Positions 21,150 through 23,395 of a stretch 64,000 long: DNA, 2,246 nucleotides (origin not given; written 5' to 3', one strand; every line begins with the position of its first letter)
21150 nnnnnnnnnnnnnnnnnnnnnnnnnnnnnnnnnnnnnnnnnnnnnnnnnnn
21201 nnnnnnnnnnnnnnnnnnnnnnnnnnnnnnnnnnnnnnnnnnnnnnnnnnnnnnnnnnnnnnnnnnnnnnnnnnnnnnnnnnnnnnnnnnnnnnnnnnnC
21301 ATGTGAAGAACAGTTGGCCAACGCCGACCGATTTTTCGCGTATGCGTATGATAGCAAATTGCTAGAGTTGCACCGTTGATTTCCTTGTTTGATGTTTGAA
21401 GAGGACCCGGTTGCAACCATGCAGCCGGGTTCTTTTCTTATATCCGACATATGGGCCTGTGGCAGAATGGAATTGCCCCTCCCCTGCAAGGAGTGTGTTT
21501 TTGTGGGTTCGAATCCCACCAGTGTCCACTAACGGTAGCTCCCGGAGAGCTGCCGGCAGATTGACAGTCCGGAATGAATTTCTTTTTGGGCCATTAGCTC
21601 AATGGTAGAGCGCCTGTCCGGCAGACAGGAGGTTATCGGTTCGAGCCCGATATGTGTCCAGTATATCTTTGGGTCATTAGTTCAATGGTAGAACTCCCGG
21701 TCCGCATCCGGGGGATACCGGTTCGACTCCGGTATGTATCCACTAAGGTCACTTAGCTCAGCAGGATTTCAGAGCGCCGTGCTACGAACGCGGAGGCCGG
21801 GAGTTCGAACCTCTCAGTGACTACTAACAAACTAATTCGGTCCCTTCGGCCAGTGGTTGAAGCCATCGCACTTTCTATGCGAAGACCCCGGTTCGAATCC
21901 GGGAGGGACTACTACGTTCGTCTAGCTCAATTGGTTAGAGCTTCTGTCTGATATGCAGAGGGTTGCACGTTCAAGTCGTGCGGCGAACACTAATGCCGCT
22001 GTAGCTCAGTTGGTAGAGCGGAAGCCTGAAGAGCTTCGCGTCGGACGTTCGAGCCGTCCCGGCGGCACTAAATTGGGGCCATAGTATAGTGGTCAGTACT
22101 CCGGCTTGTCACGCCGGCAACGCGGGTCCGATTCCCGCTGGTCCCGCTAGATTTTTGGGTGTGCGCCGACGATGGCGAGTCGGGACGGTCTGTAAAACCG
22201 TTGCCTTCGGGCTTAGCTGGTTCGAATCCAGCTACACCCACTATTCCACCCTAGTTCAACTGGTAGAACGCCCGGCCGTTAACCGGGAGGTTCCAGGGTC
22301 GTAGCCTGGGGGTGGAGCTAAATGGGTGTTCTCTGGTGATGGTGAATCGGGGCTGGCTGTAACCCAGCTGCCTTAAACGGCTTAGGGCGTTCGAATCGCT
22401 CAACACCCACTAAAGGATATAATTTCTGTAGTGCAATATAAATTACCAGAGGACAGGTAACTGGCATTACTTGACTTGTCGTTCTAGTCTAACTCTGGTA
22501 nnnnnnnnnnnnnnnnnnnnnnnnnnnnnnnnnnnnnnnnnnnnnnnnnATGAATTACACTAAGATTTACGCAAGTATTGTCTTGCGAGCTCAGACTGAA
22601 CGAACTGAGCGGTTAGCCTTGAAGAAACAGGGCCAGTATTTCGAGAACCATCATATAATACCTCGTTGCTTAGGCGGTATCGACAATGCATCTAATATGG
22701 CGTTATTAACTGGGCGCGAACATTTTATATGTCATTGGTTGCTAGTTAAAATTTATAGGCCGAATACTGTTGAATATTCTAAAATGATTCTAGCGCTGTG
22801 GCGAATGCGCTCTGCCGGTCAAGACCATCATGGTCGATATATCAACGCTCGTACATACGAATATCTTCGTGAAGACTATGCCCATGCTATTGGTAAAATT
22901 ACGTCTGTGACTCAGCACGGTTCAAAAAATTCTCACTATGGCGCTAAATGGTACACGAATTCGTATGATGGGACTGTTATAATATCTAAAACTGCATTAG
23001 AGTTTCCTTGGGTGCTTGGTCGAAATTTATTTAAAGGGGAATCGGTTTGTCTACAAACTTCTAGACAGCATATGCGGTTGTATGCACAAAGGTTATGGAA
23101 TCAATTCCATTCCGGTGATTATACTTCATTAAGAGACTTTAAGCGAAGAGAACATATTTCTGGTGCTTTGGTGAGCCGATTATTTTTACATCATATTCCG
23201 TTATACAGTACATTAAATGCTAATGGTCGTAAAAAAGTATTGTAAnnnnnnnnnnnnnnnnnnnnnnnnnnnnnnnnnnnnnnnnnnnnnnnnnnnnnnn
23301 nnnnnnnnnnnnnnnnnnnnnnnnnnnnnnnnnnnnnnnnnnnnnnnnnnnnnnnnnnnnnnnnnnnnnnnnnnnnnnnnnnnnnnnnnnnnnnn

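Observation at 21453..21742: Three consecutive tRNA-Ala isoacceptors share a bulged acceptor stem and C33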

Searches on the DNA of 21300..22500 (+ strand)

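Call 4: search_dna_similar(query=window:21300-22500:+, collection=phages, mode=distant, max_rows=30)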
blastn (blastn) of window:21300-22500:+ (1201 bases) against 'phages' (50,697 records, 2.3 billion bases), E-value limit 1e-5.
Records with a match: 61; places in all: 61; records where one place covers at least 80% of the query: 0.
Best place of each record, by identity: 90-95% 7; 80-90% 48; 60-80% 6.
By first word of the organism name: Streptomyces 14; Cronobacter 8; Enterobacter 5; Erwinia 4; Synechococcus 4; Aeromonas 4; Pseudomonas 3; Shewanella 2; Xanthomonas 2; Ralstonia 2; and 11 more.
By host as written in the record: Streptomyces lividans JI 1326 7; - 5; Streptomyces griseus ATCC 10137 5; Synechococcus sp. 4; Cronobacter sakazakii 4; Enterobacter hormaechei subsp. xiangfangensis 4; Erwinia amylovora TS3128 2; Xanthomonas campestris pv. campestris str. 8004 2; and 22 more.
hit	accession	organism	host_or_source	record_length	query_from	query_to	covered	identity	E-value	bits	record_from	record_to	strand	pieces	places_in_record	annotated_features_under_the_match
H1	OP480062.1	Erwinia phage pEa_SNUABM_55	Erwinia amylovora TS3128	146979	624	720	8%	76.5%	1e-7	64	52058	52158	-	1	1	tRNA-Pro | tRNA-Ile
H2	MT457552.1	Shewanella phage Thanatos-1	water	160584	623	720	8%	74.5%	1e-7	64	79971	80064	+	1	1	tRNA-Arg | tRNA-Met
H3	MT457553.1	Shewanella phage Thanatos-2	water from a small stream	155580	623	720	8%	74.5%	1e-7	64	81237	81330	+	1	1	tRNA-Arg | tRNA-Met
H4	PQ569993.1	Xanthomonas phage Rb1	Xanthomonas campestris pv. campestris ...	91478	695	775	7%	81.5%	5e-12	80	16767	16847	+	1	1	none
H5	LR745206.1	uncultured phage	metagenomic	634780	591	678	7%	74.7%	5e-6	60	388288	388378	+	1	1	record has no annotation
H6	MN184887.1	Erwinia phage pEp_SNUABM_01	Erwinia pyrifoliae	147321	621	699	7%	81.0%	7e-10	73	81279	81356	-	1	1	tRNA-Thr | tRNA-TERM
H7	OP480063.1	Erwinia phage pEa_SNUABM_56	Erwinia amylovora TS3128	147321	621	699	7%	81.0%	7e-10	73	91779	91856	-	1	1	tRNA-Thr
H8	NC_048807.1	Erwinia phage pEp_SNUABM_01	Erwinia pyrifoliae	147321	621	699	7%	81.0%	7e-10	73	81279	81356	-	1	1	tRNA-Thr | tRNA-TERM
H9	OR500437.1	Pseudomonas phage vB_PF_Y1-MI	Pseudomonas fluorescens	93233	701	783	7%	76.2%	5e-6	59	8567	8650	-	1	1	tRNA-Phe | tRNA-Cys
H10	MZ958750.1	Streptomyces phage Targaryen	Streptomyces lividans JI 1326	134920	854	929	6%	80.3%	4e-7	64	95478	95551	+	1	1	169: tRNA-Tyr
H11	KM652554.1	Streptomyces phage Jay2Jay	Streptomyces lividans JI1326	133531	854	929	6%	80.3%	4e-7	64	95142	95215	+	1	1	173: tRNA-Tyr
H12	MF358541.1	Streptomyces phage Warpy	Streptomyces griseus ATCC 10137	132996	854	929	6%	80.3%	4e-7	64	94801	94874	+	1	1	tRNA-Tyr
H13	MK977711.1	Streptomyces phage Evy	Streptomyces griseus ATCC 10137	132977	854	929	6%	80.3%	4e-7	64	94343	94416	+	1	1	163: tRNA-Tyr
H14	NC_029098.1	Streptomyces phage Jay2Jay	Streptomyces lividans JI1326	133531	854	929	6%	80.3%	4e-7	64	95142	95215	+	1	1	173: tRNA-Tyr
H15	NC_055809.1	Streptomyces phage Evy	Streptomyces griseus ATCC 10137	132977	854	929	6%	80.3%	4e-7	64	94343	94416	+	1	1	163: tRNA-Tyr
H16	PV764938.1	Sinorhizobium phage Phosso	Sinohrizobium meliloti NRRL L-50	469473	288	361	6%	80.0%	1e-6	62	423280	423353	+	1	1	tRNA-Ala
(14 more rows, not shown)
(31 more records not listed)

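Call 5: search_rna_families(source=window, start=21430, end=21750, threshold=evalue, max_evalue=10, show_alignments=6)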
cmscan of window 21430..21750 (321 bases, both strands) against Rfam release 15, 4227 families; matches with E-value up to 10: 10.
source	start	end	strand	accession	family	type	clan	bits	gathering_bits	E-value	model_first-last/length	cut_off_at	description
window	21588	21659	+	RF00005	tRNA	Gene; tRNA;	CL00001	48.9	29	1e-09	1-71/71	no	tRNA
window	21671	21741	+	RF00005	tRNA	Gene; tRNA;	CL00001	46.1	29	5.9e-09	1-71/71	no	tRNA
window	21453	21527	+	RF00005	tRNA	Gene; tRNA;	CL00001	32.8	29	2.7e-05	1-71/71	no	tRNA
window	21628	21697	+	RF02553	YrlA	Gene; sRNA;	-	21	69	0.039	24-84/114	no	Y RNA-like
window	21501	21550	+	RF02553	YrlA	Gene; sRNA;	-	17.1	69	0.51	29-81/114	no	Y RNA-like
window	21503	21519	-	RF04351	Plastid-psbl-rps4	Cis-reg;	-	16.6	68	0.65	9-25/53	no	Plastid-psbl-rps4 3UTR RNA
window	21469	21526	+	RF01684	mascRNA-menRNA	Gene;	-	15.5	42.5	1.6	1-56/56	no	MALAT1-associated small cytoplasmic RNA/MEN beta RNA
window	21453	21529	-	RF04354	Plastid-ycf2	Cis-reg;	-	12.7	65.7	9.3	1-75/75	no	Plastid-ycf2 5UTR RNA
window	21575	21714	+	RF00627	P15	Gene;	-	12.1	70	3.2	1-119/119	no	Pseudomonas sRNA P15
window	21587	21719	-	RF01497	ALIL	Cis-reg;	-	9.1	50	5.1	1-117/117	no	ALIL pseudoknot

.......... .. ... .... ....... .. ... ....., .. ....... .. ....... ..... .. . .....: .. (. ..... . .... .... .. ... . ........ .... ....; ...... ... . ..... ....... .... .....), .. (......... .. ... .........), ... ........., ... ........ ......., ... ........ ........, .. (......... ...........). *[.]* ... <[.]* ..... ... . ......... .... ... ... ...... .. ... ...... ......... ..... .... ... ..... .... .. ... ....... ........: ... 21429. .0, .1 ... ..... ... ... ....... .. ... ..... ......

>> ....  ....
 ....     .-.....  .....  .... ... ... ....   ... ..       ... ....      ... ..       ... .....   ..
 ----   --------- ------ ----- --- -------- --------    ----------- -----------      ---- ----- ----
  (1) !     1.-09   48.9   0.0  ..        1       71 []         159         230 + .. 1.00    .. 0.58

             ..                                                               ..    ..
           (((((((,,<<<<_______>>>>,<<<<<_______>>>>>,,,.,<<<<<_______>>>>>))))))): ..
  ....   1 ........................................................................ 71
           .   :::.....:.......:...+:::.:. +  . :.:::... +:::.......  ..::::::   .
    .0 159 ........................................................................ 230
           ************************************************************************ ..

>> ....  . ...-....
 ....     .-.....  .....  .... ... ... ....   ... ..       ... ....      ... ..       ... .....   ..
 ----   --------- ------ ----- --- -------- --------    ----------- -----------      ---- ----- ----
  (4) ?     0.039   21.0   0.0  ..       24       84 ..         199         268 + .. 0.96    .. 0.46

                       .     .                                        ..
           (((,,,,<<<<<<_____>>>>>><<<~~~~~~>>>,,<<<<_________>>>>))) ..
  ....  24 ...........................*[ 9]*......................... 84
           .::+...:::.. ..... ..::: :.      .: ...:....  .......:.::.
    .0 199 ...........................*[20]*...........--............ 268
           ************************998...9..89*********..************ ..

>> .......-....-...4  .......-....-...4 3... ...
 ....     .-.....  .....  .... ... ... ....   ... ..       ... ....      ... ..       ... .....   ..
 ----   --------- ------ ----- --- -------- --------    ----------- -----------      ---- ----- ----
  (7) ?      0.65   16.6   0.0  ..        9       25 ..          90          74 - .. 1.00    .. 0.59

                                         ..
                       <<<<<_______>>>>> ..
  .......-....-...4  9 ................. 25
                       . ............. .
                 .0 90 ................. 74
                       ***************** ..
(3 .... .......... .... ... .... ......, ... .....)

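Call 23: get_annotated_region(hit=H16, flank=30)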
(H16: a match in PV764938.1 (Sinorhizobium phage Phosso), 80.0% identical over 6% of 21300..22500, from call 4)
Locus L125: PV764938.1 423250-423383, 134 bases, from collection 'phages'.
description: Sinorhizobium phage Phosso, complete genome.
organism: Sinorhizobium phage Phosso (NCBI taxid 3435197)
taxonomy: Viruses
host: Sinohrizobium meliloti NRRL L-50; source: soil; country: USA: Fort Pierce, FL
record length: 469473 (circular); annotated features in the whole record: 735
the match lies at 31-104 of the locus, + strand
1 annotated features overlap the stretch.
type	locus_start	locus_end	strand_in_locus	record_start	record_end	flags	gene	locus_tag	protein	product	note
tRNA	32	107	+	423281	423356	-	-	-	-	tRNA-Ala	tRNA-Ala(tgc)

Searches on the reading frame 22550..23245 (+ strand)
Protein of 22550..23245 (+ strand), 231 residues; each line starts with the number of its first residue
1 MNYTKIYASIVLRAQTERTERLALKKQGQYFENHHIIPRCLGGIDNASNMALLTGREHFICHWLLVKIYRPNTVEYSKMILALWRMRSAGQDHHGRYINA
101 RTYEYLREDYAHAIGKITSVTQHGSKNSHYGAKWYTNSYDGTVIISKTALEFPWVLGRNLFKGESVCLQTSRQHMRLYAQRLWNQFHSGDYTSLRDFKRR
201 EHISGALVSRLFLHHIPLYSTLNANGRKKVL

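Call 8: search_protein_families(library=pfam, proteins=[window:22550-23245:+])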
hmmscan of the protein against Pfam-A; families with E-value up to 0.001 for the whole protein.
window:22550-23245:+ (231 aa): 0 families

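Call 70: search_protein_families(library=phrogs, proteins=[window:22550-23245:+], max_evalue=0.00001)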
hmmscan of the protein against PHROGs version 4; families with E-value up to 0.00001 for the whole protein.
window:22550-23245:+ (231 aa): 2 families
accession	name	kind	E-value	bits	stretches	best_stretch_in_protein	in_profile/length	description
phrog_655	-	DNA, RNA and nucleotide metabolism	2.2e-37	130.8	1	1-134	27-146/343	homing endonuclease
phrog_10088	-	DNA, RNA and nucleotide metabolism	4.5e-10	40.3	1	1-73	1-67/331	homing endonuclease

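Call 79: search_protein_families(library=pfam, proteins=[window:22550-23245:+], max_evalue=0.01)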
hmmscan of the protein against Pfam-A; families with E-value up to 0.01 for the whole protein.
window:22550-23245:+ (231 aa): 0 families
